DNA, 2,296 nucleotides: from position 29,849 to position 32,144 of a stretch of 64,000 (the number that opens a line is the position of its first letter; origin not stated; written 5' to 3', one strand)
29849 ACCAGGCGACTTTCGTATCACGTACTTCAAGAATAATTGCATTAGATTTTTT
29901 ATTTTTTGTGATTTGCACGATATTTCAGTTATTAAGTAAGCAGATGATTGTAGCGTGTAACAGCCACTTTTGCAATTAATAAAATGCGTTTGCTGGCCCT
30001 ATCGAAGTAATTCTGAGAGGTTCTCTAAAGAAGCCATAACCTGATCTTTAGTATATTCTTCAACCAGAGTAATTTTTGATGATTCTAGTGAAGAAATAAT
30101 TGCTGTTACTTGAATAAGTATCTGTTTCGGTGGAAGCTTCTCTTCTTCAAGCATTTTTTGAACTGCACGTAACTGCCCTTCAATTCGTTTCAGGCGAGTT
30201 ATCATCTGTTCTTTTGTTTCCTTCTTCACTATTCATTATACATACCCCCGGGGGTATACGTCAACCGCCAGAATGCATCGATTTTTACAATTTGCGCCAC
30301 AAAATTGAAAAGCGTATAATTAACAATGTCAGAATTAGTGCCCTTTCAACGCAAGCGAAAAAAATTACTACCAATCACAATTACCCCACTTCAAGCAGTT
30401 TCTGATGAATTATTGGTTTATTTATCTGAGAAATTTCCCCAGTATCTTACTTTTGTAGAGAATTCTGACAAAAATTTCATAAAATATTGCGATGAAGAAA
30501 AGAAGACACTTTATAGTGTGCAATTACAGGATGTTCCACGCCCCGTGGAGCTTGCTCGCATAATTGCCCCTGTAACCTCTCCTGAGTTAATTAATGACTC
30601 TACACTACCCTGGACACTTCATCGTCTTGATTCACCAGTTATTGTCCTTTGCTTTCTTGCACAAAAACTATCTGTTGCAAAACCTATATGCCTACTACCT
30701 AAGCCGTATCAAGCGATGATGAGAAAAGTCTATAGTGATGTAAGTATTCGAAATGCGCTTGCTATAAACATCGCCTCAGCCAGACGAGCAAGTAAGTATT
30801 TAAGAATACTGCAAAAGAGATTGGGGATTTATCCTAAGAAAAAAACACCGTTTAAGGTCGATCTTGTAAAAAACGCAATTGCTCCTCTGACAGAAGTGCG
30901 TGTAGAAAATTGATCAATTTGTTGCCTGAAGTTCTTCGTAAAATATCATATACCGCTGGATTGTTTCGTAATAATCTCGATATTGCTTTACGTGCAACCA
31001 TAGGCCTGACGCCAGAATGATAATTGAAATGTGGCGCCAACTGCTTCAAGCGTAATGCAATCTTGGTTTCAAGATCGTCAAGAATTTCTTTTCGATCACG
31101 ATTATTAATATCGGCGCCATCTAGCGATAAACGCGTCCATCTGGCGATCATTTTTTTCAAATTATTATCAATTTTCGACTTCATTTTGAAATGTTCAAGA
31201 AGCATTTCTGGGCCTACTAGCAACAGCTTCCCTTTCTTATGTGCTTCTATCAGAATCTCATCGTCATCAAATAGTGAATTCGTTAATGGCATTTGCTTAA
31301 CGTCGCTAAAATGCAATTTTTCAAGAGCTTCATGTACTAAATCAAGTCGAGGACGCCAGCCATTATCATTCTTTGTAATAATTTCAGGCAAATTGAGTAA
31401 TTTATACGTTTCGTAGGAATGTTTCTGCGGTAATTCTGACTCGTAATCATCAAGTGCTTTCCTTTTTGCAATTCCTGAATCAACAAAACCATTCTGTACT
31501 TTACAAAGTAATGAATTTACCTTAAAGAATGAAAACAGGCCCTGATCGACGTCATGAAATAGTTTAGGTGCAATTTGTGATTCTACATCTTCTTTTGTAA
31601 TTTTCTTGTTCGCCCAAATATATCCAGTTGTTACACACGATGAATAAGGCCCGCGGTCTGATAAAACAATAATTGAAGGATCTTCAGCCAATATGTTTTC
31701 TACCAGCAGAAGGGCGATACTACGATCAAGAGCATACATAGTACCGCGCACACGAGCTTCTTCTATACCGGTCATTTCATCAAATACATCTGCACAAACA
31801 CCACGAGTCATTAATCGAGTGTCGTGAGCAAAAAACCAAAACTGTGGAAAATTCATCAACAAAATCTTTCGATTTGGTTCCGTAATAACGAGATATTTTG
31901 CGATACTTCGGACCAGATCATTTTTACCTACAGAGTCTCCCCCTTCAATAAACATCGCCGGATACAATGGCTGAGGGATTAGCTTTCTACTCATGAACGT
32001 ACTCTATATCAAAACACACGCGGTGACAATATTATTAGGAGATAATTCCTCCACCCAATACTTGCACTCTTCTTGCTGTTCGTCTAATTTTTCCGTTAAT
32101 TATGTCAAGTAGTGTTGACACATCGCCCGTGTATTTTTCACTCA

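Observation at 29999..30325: Ligand-less CsoR/FrmR-family repressor with a perfect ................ operator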

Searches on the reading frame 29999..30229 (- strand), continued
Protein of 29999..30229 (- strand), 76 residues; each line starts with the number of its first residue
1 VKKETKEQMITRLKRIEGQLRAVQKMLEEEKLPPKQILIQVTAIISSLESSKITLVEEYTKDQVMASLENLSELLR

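Call 45: find_encoding_contigs(protein=P0155, flank=4000, max_places=2)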
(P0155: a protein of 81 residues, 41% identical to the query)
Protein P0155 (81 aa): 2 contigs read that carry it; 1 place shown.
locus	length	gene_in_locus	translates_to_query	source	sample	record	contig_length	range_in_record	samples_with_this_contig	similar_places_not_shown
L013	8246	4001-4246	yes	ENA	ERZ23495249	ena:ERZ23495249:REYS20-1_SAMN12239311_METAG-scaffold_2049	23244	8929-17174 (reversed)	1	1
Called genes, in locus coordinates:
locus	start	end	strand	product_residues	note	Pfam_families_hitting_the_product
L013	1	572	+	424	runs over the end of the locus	PF13365:Trypsin_2, PF13180:PDZ_2 (weak), PF00595:PDZ (weak), PF17820:PDZ_6 (weak)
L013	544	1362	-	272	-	PF05175:MTS, PF06325:PrmA, PF13489:Methyltransf_23 (faint), PF13847:Methyltransf_31, PF08241:Methyltransf_11 (faint), PF08242:Methyltransf_12 (weak), PF13649:Methyltransf_25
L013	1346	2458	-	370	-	PF03462:PCRF, PF00472:RF-1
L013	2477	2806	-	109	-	PF01197:Ribosomal_L31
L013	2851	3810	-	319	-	-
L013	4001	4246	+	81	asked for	PF02583:Trns_repr_metal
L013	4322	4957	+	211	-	PF13483:Lactamase_B_3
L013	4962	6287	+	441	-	PF00772:DnaB, PF13481:AAA_25, PF03796:DnaB_C, PF06745:ATPase (weak)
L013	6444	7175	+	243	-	PF17032:Zn_ribbon_15 (faint), PF12773:DZR, PF13240:Zn_Ribbon_1 (faint), PF13248:Zn_ribbon_3 (weak)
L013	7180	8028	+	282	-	PF01790:LGT (weak)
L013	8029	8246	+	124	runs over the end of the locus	-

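Call 46: find_encoding_contigs(protein=P0154, flank=4000, max_places=2)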
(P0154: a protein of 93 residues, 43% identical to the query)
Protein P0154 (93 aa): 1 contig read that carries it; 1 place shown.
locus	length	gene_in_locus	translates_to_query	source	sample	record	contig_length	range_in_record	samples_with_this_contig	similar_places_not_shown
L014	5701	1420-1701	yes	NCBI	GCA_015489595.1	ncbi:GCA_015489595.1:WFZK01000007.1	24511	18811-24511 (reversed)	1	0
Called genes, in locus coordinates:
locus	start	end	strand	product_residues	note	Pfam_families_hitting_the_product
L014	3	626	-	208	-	?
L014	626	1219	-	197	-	-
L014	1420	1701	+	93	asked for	PF02583:Trns_repr_metal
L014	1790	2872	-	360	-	PF08984:DUF1858 (weak)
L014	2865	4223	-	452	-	PF00733:Asn_synthase (faint), PF03054:tRNA_Me_trans, PF20259:tRNA_Me_trans_M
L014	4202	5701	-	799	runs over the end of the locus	PF04851:ResIII (faint), PF05673:DUF815 (faint), PF12775:AAA_7 (faint), PF17871:AAA_lid_9, PF00004:AAA, PF07724:AAA_2, PF07728:AAA_5 (weak), PF10431:ClpB_D2-small, +2 more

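Call 47: find_encoding_contigs(protein=P0009, flank=4000, max_places=2)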
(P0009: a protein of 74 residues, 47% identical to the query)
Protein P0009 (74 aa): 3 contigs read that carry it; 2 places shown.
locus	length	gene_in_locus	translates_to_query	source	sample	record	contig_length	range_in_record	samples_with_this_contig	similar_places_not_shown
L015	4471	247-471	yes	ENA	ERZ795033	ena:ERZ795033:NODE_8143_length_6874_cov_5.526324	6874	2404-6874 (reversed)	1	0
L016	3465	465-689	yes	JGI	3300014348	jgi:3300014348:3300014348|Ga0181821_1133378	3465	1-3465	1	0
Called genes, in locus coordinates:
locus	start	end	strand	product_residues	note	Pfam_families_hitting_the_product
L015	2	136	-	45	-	?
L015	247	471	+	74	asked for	PF02583:Trns_repr_metal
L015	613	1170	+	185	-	-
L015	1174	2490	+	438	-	PF00772:DnaB, PF13481:AAA_25, PF03796:DnaB_C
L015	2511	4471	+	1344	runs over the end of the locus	-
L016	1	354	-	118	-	?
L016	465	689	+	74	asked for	PF02583:Trns_repr_metal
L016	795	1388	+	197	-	-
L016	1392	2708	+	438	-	PF00772:DnaB, PF13481:AAA_25, PF03796:DnaB_C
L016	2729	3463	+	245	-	?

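Call 51: search_protein_families(library=pfam, proteins=[L014:626-1219:-, L015:613-1170:+, L011:4869-5510:+, L013:4322-4957:+, L005:6491-7084:+, L014:1790-2872:-, L013:2851-3810:-, L005:4275-4940:-, L011:3385-3780:-], max_evalue=0.1)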
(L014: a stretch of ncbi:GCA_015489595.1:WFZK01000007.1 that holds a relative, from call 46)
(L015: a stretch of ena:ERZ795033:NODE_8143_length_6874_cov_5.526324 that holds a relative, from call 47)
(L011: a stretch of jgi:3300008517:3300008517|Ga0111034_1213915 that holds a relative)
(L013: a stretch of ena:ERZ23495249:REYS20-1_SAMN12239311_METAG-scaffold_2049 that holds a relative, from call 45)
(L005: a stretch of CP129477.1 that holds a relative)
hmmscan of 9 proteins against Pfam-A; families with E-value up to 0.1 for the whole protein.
L014:626-1219:- (197 aa): 0 families

L015:613-1170:+ (185 aa): 0 families

L011:4869-5510:+ (213 aa): 2 families
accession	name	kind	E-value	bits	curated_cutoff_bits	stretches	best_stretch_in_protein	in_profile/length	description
PF13483.12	Lactamase_B_3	-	1.3e-20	74.4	24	1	3-154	2-158/160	Beta-lactamase superfamily domain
PF02593.20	DUF166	-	0.0093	16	24.4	1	66-191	27-143/221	Domain of unknown function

L013:4322-4957:+ (211 aa): 2 families
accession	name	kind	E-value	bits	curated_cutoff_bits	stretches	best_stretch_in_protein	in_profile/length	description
PF13483.12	Lactamase_B_3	-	7.2e-12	46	24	1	5-158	1-158/160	Beta-lactamase superfamily domain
PF12706.13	Lactamase_B_2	-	0.013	15.5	27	1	99-150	128-178/200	Beta-lactamase superfamily domain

L005:6491-7084:+ (197 aa): 0 families

L014:1790-2872:- (360 aa): 1 family
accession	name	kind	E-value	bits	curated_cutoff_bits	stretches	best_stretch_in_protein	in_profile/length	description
PF08984.16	DUF1858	-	1.2e-07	32.2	32.2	1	4-60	1-58/59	Domain of unknown function (DUF1858)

L013:2851-3810:- (319 aa): 0 families

L005:4275-4940:- (221 aa): 0 families

L011:3385-3780:- (131 aa): 1 family
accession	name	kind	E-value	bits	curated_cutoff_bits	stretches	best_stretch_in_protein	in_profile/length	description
PF01797.21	Y1_Tnp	-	1.3e-05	25.8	23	1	26-107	20-107/121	Transposase IS200 like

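Call 66: predict_structure(alignment_id=A6)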
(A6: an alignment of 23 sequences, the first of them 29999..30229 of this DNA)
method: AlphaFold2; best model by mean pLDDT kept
length: 76 residues; sequences in the alignment: 23
mean_pLDDT: 92.7   pTM: 0.72
mean pLDDT of the five models: 92.7, 92.5, 92.2, 92.2, 92.1
residues with pLDDT >= 90: 64; 70-90: 10; 50-70: 2; < 50: 0
segments of 3 or more residues with pLDDT < 50: none
pLDDT, mean of each block of 10 residues (from residue 1): 81 97 92 90 97 94 96 92
secondary structure, 60 per line:
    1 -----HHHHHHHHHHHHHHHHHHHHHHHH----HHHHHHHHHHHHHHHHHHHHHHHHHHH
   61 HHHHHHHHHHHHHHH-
elements in order: H6-29 H34-75

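Call 70: fold_search(model_id=the predicted structure, library=pdb)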
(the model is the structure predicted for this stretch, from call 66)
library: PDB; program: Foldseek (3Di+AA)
matches with E <= 10: 167; with E <= 0.001: 0
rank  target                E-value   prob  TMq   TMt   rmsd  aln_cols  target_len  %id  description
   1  4m1p                  3.9e-03  1.00  0.75  0.60   4.1        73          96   37  Crystal structure of the copper-sensing repressor CsoR with Cu(I) from Geobacillus thermodenitrificans NG80-2 (released 2014-05-21)
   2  5fmn_B                5.5e-03  1.00  0.76  0.66   1.5        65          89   28  The nickel-responsive transcriptional regulator InrS (released 2017-02-01)
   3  6ahx                  1.5e-02  1.00  0.69  0.86   2.0        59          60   30  Copper-Sensing Operon Regulator Protein (CsoRGz) (released 2019-10-23)
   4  4adz_A                2.2e-02  1.00  0.74  0.63   1.2        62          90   37  Crystal Structure of the apo form of a Copper-sensitive operon Regulator (CsoR) protein from Streptomyces lividans (released 2012-04-25)
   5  3aai_D                2.7e-02  1.00  0.71  0.70   8.4        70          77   30  X-ray crystal structure of CsoR from Thermus thermophilus HB8 (released 2010-04-28)
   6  7mq2_A                4.0e-02  1.00  0.68  0.68   8.8        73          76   36  C9A Streptococcus pneumoniae CstR in the reduced state, space group P21 (released 2022-03-09)
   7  5fmn_A                4.6e-02  1.00  0.71  0.63   1.1        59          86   29  The nickel-responsive transcriptional regulator InrS (released 2017-02-01)
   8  3aai_B                4.6e-02  1.00  0.72  0.71   6.1        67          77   31  X-ray crystal structure of CsoR from Thermus thermophilus HB8 (released 2010-04-28)
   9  4uig                  7.0e-02  1.00  0.69  0.58   9.7        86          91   30  Structure of the copper sensitive operon repressor from Streptomyces lividans at pH6 (released 2015-09-09)
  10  3aai_A                7.0e-02  1.00  0.69  0.67   8.2        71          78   30  X-ray crystal structure of CsoR from Thermus thermophilus HB8 (released 2010-04-28)
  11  2hh7                  7.5e-02  1.00  0.70  0.63   8.3        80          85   22  Crystal Structure of Cu(I) bound CsoR from Mycobacterium tuberculosis. (released 2006-12-05)
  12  7mq1_A                8.5e-02  1.00  0.60  0.57   1.1        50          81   44  C9A Streptococcus pneumoniae CstR in the reduced state, space group C2 (released 2022-03-09)
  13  7mq1_B                1.1e-01  1.00  0.65  0.60   1.3        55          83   42  C9A Streptococcus pneumoniae CstR in the reduced state, space group C2 (released 2022-03-09)
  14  7mq3                  1.1e-01  1.00  0.70  0.65   2.4        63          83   36  C9A N55A Streptococcus pneumoniae CstR in the reduced state (released 2022-03-09)
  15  3aai_C                1.7e-01  0.99  0.69  0.68   8.3        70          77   30  X-ray crystal structure of CsoR from Thermus thermophilus HB8 (released 2010-04-28)
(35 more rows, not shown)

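Call 71: find_encoding_contigs(protein=P0037, flank=3500, max_places=1)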
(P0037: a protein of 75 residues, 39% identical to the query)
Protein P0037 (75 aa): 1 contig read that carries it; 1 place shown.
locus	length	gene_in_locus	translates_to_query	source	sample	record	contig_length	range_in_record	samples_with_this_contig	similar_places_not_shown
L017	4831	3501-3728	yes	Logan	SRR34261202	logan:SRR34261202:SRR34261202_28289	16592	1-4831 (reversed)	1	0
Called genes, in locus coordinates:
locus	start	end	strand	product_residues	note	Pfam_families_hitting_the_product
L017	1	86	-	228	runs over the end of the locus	PF02643:DUF192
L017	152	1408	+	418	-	PF02540:NAD_synthase (faint), PF03054:tRNA_Me_trans, PF20259:tRNA_Me_trans_M, PF20258:tRNA_Me_trans_C (faint)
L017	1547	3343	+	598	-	-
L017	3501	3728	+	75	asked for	PF02583:Trns_repr_metal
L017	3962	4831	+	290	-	?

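Call 72: find_encoding_contigs(protein=P0158, flank=3500, max_places=1)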
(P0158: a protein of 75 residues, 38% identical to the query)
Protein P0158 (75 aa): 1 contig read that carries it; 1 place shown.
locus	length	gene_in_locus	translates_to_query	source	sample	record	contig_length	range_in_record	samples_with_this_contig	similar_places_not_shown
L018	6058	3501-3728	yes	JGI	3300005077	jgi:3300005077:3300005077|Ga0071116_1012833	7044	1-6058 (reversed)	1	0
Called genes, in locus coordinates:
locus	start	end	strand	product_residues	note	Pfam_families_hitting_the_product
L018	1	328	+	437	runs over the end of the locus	?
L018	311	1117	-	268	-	PF05175:MTS, PF06325:PrmA (weak), PF13847:Methyltransf_31, PF13649:Methyltransf_25 (weak)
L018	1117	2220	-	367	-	PF03462:PCRF, PF00472:RF-1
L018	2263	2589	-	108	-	PF01197:Ribosomal_L31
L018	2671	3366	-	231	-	-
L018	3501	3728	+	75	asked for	PF02583:Trns_repr_metal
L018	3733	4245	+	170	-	PF04203:Sortase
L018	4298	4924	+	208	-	PF13483:Lactamase_B_3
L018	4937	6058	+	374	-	?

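Call 73: find_encoding_contigs(protein=P0010, flank=3500, max_places=1)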
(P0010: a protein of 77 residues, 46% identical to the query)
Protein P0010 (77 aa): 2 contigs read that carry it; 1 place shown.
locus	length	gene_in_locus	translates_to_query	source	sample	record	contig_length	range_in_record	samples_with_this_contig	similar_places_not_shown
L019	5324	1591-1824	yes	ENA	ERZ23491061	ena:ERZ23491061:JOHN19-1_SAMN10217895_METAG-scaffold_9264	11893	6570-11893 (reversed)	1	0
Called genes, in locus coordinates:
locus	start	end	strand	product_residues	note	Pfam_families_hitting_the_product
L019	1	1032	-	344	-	?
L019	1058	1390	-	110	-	PF01197:Ribosomal_L31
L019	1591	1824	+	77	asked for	PF02583:Trns_repr_metal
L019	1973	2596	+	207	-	PF13483:Lactamase_B_3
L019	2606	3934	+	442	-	PF00772:DnaB, PF13481:AAA_25, PF03796:DnaB_C, PF06745:ATPase (weak)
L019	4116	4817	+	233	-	PF17032:Zn_ribbon_15 (faint), PF12773:DZR, PF13240:Zn_Ribbon_1 (faint), PF13248:Zn_ribbon_3 (weak)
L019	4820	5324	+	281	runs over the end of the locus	-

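Call 80: search_protein_families(library=ncbifam, proteins=[window:29999-30229:-], max_evalue=0.1)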
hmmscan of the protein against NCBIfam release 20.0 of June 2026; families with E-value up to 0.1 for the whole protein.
window:29999-30229:- (76 aa): 3 families
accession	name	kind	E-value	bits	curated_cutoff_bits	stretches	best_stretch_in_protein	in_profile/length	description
NF052430.1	repress_RicR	exception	1.6e-10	41.4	175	1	5-65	7-66/93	copper-sensing transcriptional repressor RicR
NF008464.0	PRK11352.1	equivalog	3.5e-06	27.3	133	1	3-63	5-64/91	formaldehyde-responsive transcriptional repressor FrmR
NF011613.0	PRK15039.1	equivalog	0.0008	20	138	1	6-49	8-50/90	Ni(II)/Co(II)-binding transcriptional repressor RcnR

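Call 89: search_dna_similar(query=window:29999-30229:-, collection=phages, mode=protein, max_evalue=0.001, max_rows=8)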
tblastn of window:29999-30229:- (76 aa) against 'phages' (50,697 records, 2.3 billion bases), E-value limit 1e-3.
Records with a match: 4; places in all: 4; records where one place covers at least 80% of the query: 0.
Best place of each record, by identity: <60% 4.
By first word of the organism name: Listeria 2; Bacteriophage 1; Enterococcus 1.
By host as written in the record: Listeria monocytogenes 2; - 1; Enterococcus faecalis 1.
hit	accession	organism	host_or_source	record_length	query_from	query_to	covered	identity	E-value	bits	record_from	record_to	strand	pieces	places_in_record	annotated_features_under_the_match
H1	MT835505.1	Bacteriophage sp.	human fecal samples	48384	6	65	79%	36.7%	5e-5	44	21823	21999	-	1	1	record has no annotation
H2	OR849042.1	Listeria phage LM 4-14-1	Listeria monocytogenes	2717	11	70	79%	31.7%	2e-4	43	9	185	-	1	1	record has no annotation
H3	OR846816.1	Listeria phage LM 4-11-1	Listeria monocytogenes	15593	11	70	79%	31.7%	2e-4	43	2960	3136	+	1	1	record has no annotation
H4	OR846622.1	Enterococcus phage Efs 1-1-1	Enterococcus faecalis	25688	4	49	61%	41.3%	7e-4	41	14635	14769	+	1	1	record has no annotation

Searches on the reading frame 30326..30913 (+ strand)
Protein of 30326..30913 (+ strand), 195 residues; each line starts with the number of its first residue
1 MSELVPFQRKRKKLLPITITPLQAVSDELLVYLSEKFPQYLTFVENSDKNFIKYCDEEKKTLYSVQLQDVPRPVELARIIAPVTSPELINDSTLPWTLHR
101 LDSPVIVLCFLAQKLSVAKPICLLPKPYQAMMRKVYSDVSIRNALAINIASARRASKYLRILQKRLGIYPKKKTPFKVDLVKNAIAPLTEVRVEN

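Call 3: search_protein_families(library=pfam, proteins=[window:30326-30913:+], max_evalue=1)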
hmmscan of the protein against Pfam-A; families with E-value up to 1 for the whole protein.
window:30326-30913:+ (195 aa): 1 family
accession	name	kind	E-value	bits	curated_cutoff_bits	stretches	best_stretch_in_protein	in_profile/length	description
PF18954.5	DUF5697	-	0.025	15.2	27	1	28-92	79-141/161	Family of unknown function (DUF5697)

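Call 79: list_cluster_members(proteins=[P0001, P0265, window:30326-30913:+, P0164, P0154])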
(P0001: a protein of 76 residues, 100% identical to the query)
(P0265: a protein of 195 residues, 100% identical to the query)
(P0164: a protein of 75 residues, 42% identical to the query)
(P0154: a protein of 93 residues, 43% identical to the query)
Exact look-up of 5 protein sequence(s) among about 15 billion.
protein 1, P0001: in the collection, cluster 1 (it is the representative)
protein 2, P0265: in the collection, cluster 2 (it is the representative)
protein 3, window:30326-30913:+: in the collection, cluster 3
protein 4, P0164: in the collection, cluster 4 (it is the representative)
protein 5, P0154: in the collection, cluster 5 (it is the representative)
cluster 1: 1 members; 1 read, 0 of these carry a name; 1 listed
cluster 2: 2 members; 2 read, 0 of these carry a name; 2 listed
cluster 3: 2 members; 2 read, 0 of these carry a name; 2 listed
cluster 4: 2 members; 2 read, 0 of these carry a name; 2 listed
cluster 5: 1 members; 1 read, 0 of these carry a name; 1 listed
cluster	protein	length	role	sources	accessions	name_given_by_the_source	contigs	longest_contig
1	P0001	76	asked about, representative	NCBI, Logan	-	-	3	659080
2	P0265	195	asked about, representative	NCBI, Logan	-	-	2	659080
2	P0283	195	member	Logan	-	-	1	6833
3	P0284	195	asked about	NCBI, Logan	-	-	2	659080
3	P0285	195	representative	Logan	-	-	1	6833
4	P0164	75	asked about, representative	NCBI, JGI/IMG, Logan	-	-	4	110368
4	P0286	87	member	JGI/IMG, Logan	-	-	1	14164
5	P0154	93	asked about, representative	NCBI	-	-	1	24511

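Call 80: search_protein_families(library=ncbifam, proteins=[window:30326-30913:+], max_evalue=0.1)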
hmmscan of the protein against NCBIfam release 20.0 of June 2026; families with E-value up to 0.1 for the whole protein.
window:30326-30913:+ (195 aa): 0 families

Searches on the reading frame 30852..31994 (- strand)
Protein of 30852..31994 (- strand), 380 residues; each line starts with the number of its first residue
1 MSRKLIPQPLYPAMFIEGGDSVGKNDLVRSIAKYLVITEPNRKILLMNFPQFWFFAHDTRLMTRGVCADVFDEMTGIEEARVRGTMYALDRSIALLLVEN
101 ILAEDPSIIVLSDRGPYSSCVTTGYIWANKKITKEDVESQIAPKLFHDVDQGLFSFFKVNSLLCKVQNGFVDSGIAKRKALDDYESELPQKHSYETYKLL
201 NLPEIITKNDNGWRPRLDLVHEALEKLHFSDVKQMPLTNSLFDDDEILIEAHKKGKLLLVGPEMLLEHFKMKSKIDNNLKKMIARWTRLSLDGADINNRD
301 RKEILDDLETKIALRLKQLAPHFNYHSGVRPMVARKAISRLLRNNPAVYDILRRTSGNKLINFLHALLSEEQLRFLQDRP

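Call 3: search_protein_families(library=pfam, proteins=[window:30852-31994:-], max_evalue=1)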
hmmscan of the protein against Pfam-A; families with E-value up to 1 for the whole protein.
window:30852-31994:- (380 aa): 1 family
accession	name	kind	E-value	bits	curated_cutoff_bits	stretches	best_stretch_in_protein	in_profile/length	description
PF00308.24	Bac_DnaA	-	0.17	12.5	23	1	10-52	33-75/162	Bacterial DnaA ATPAse domain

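Call 80: search_protein_families(library=ncbifam, proteins=[window:30852-31994:-], max_evalue=0.1)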
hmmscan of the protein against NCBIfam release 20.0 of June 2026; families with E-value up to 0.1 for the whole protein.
window:30852-31994:- (380 aa): 1 family
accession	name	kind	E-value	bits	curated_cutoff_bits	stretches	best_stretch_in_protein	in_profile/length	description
NF005923.0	PRK07933.1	equivalog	0.00067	19.1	193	1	15-114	4-95/213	dTMP kinase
